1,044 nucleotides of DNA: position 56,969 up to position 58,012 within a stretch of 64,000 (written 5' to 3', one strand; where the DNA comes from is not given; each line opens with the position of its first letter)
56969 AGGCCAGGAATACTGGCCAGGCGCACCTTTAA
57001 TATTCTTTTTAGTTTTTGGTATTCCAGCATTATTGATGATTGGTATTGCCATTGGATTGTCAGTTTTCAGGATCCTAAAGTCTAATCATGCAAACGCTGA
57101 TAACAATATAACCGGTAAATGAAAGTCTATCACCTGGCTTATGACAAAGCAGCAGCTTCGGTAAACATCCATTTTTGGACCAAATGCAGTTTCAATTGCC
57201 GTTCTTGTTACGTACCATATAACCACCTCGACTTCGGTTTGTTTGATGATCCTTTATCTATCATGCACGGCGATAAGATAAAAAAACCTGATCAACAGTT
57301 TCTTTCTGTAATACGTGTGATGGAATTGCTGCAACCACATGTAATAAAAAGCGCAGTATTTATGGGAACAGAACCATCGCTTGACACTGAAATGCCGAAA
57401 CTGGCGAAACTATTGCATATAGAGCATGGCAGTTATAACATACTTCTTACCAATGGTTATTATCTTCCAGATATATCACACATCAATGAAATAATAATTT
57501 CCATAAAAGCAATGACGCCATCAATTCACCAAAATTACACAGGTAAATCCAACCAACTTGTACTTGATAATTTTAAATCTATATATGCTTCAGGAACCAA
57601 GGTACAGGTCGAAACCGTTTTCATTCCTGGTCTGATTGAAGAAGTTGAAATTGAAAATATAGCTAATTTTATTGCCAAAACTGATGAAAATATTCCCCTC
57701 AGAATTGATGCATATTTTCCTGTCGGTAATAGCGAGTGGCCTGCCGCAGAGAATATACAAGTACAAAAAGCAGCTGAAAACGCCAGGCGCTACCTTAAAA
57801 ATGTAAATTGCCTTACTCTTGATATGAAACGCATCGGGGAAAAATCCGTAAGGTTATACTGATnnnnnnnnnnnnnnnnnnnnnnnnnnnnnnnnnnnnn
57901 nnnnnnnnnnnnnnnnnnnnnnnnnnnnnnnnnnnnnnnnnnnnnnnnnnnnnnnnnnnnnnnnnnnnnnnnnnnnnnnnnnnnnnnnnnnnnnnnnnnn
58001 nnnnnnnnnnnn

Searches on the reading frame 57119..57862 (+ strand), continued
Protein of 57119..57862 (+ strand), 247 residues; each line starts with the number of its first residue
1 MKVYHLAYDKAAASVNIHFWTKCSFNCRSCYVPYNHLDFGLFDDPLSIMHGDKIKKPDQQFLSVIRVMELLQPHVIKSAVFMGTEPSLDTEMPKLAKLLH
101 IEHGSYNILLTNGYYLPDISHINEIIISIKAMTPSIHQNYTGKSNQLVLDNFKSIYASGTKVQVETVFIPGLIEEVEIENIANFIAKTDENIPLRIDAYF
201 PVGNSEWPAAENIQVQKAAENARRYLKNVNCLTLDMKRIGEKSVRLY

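Call 52: fold_search(model_id=the predicted structure, library=pdb)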
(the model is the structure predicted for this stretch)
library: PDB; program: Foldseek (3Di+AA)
matches with E <= 10: 1256; with E <= 0.001: 103
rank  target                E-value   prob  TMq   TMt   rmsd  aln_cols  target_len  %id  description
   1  3c8f                  1.2e-12  1.00  0.68  0.69   5.0       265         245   14  4Fe-4S-Pyruvate formate-lyase Activating Enzyme with partially disordered AdoMet (released 2008-10-28)
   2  3cb8_A                5.2e-12  1.00  0.65  0.66   5.0       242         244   16  4Fe-4S-Pyruvate formate-lyase activating enzyme in complex with AdoMet and a peptide substrate (released 2008-10-28)
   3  8fo0                  1.1e-11  1.00  0.73  0.74   4.5       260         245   15  The structure of a crystallizable variant of E. coli pyruvate formate-lyase activating enzyme bound to a partially cleav (released 2023-05-24)
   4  7jmb_A                4.5e-10  1.00  0.67  0.64   3.8       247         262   16  Crystal structure of Nitrogenase iron-molybdenum cofactor biosynthesis enzyme NifB from Methanothermobacter thermautot (released 2020-10-28)
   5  7bi7_B                4.4e-09  1.00  0.67  0.61   5.1       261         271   16  An Unexpected P-Cluster like Intermediate En Route to the Nitrogenase FeMo-co (released 2021-03-10)
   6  6y1x_A                4.7e-09  1.00  0.67  0.65   4.3       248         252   16  X-ray structure of the radical SAM protein NifB, a key nitrogenase maturating enzyme (released 2020-06-17)
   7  7bi7_A                4.7e-09  1.00  0.67  0.60   4.5       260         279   16  An Unexpected P-Cluster like Intermediate En Route to the Nitrogenase FeMo-co (released 2021-03-10)
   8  7jma                  7.7e-09  1.00  0.59  0.68   3.2       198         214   19  Crystal structure of the apo form of Nitrogenase iron-molybdenum cofactor biosynthesis enzyme NifB from Methanothermobac (released 2020-10-28)
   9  2fb2_B                7.7e-09  1.00  0.58  0.45   6.3       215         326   20  Structure of the MoaA Arg17/266/268/Ala triple mutant (released 2006-05-09)
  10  9dfu                  1.3e-08  1.00  0.64  0.57   3.7       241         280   17  X-ray crystal structure of the second Viperin-like enzyme from T. virens variant F40H with bound CTP and SAM (released 2025-02-19)
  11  6q2q_A                5.6e-08  1.00  0.63  0.55   4.0       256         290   14  Crystal structure of mouse viperin bound to uridine triphosphate and S-adenosylhomocysteine (released 2020-01-22)
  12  5th5_A                5.9e-08  1.00  0.59  0.60   5.7       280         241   14  Crystal Structure of QueE from Bacillus subtilis with 6-carboxypterin-5'-deoxyadenosyl ester bound (released 2017-01-18)
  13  7tol                  6.3e-08  1.00  0.56  0.31   7.1       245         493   17  X-ray crystal structure of glycerol dibiphytanyl glycerol tetraether - macrocyclic archaeol synthase (GDGT-MAS) from Met (released 2022-08-31)
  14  7tom                  8.6e-08  1.00  0.55  0.30   6.5       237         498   18  X-ray crystal structure of glycerol dibiphytanyl glycerol tetraether - macrocyclic archaeol synthase (GDGT-MAS) from Met (released 2022-08-31)
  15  2fb2_A                1.0e-07  1.00  0.59  0.46   6.5       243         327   18  Structure of the MoaA Arg17/266/268/Ala triple mutant (released 2006-05-09)
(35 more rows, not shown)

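Call 93: search_protein_families(library=pfam, proteins=[L013:5317-6462:-, L013:7075-7752:-, L013:11862-12584:+, L013:12608-13900:-, L013:3764-5224:+, L021:7416-7961:+, L021:6552-6947:-, L021:12471-13085:+, L010:3249-5114:+, L021:4291-5151:-], max_evalue=0.0001)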
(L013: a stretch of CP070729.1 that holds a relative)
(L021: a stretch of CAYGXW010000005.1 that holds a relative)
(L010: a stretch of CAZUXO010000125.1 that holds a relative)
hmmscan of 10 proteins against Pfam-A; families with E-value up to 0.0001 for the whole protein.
L013:5317-6462:- (381 aa): 4 families
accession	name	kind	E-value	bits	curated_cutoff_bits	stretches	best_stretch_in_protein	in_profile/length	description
PF01266.30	DAO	-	1.2e-64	219.5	27.9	1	12-374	1-351/353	FAD dependent oxidoreductase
PF03486.20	HI0933_like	-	5.5e-06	26.4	50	0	12-47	2-37/244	HI0933-like protein Rossmann domain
PF00070.33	Pyr_redox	-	2.7e-05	25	22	0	13-44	2-33/82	Pyridine nucleotide-disulphide oxidoreductase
PF13738.12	Pyr_redox_3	-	3.2e-05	23.7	30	0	15-43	2-31/305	Pyridine nucleotide-disulphide oxidoreductase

L013:7075-7752:- (225 aa): 2 families
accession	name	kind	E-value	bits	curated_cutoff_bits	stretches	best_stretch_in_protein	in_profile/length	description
PF09360.15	zf-CDGSH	-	1e-40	138.2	29.5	2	16-73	1-47/48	Iron-binding zinc finger CDGSH type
PF06902.16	Fer4_19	-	5.4e-12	46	24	1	96-155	1-64/64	Divergent 4Fe-4S mono-cluster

L013:11862-12584:+ (240 aa): 0 families

L013:12608-13900:- (430 aa): 4 families
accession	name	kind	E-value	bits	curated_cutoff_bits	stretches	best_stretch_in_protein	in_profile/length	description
PF00478.31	IMPDH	-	5.7e-54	183.8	25.6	1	62-343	2-249/345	IMP dehydrogenase / GMP reductase domain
PF03060.21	NMO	-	1.3e-09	38.3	28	0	290-345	193-237/331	Nitronate monooxygenase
PF01070.24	FMN_dh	-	4e-07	29.8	24.9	1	226-341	211-313/350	FMN-dependent dehydrogenase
PF05690.20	ThiG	-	2.5e-05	24.2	23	0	301-338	175-212/247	Thiazole biosynthesis protein ThiG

L013:3764-5224:+ (486 aa): 1 family
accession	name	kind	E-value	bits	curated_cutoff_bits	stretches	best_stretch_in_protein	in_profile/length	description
PF00361.26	Proton_antipo_M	-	9.9e-68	228.9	21.5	1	119-424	2-294/294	NADH:quinone oxidoreductase/Mrp antiporter, TM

L021:7416-7961:+ (181 aa): 0 families

L021:6552-6947:- (131 aa): 1 family
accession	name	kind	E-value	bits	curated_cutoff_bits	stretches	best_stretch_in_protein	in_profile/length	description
PF24709.1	DUF7670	-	3.3e-09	37.6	29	1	7-120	3-109/118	Domain of unknown function (DUF7670)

L021:12471-13085:+ (204 aa): 0 families

L010:3249-5114:+ (621 aa): 12 families
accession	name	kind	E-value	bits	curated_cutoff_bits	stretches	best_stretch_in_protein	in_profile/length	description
PF02861.25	Clp_N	-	1.9e-37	127.6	20.7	2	95-145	2-52/53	Clp amino terminal domain, pathogenicity island component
PF17871.7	AAA_lid_9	-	5e-32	110.3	22.8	1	344-445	1-102/104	AAA lid domain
PF07724.20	AAA_2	-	3.1e-28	99.3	27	1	538-611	2-75/166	AAA domain (Cdc48 subfamily)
PF00004.35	AAA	-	1.8e-21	77.4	21.2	1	207-321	3-111/131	ATPase family associated with various cellular activities (AAA)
PF13191.12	AAA_16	-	4.6e-11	43.9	32.6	1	183-230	2-52/167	AAA ATPase domain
PF07728.20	AAA_5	-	2.6e-09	37.7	22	0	207-284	4-77/139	AAA domain (dynein-related subfamily)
PF13401.12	AAA_22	-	4.6e-09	37.1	27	0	201-299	4-109/130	AAA domain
PF05621.17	TniB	-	1.1e-07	32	22.4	1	191-341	24-185/189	Bacterial TniB protein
PF20720.3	nSTAND3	-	1.8e-06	28.2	27.2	0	190-228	7-43/155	Novel STAND NTPase 3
PF00158.32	Sigma54_activat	-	2e-06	28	20.2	0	541-593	24-76/168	Sigma-54 interaction domain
PF13238.12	AAA_18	-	7.8e-06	26.8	29.4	0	207-273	3-67/128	AAA domain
PF01695.23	IstB_IS21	-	5.5e-05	23.2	24.1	0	543-560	96-113/238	IstB-like ATP binding protein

L021:4291-5151:- (286 aa): 1 family
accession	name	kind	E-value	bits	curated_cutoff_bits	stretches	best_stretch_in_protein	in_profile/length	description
PF02645.21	DegV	-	1.4e-73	248.1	27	1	3-285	1-279/280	Uncharacterised protein, DegV family COG1307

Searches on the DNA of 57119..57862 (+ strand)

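Call 94: search_rna_families(source=L025, start=8600, end=9400, threshold=evalue, max_evalue=1)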
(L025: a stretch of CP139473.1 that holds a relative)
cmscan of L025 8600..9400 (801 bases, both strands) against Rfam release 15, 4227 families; matches with E-value up to 1: 2.
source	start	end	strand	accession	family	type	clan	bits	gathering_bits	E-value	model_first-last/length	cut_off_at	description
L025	9033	9168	+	RF00174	Cobalamin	Cis-reg; riboswitch;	CL00101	33.3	31.5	1.3e-06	1-189/189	no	Cobalamin riboswitch aptamer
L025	8816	8951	+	RF00174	Cobalamin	Cis-reg; riboswitch;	CL00101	29.8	31.5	1.3e-05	1-189/189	no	Cobalamin riboswitch aptamer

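Call 96: search_rna_families(source=L020, start=6100, end=11000, threshold=evalue, max_evalue=0.1)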
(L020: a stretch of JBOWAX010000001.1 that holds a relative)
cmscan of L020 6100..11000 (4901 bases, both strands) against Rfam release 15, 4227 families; matches with E-value up to 0.1: 0.
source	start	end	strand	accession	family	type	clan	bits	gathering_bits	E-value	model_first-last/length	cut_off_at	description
